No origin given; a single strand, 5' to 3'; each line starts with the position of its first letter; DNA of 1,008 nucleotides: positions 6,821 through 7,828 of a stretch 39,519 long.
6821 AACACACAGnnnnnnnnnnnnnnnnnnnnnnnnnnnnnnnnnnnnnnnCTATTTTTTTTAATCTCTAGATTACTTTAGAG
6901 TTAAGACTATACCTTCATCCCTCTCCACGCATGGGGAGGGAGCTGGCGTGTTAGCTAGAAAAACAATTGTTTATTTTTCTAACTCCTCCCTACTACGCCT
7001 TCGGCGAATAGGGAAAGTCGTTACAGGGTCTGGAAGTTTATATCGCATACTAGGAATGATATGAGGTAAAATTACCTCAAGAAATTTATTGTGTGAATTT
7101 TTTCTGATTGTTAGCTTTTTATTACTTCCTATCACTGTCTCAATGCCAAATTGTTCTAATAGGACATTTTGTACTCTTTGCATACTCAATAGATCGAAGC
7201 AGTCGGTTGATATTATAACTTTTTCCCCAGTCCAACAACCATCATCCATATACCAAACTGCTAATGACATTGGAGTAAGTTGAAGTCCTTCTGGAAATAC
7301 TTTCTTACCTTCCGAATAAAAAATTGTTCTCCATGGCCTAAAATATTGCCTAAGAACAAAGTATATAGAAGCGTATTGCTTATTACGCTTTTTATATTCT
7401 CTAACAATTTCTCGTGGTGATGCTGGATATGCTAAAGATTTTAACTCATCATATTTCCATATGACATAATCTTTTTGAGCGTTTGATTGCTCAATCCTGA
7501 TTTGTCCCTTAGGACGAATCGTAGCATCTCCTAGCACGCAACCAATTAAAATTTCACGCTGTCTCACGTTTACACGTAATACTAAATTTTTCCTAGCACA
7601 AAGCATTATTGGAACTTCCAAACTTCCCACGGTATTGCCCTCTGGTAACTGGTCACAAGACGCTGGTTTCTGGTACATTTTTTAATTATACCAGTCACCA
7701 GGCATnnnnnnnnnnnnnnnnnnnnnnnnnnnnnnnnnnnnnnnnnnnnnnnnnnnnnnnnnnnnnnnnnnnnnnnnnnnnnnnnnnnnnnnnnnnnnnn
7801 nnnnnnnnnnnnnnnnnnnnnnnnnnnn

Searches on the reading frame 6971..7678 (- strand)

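Call 83: search_protein_families(library=pfam, proteins=[window:6971-7678:-], max_evalue=0.0001)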
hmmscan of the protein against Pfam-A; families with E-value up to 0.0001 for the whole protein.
window:6971-7678:- (235 aa): 1 family
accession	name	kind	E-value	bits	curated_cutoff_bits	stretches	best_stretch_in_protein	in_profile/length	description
PF03161.18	LAGLIDADG_2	-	2.6e-29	102.8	25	1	41-189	1-155/168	LAGLIDADG DNA endonuclease family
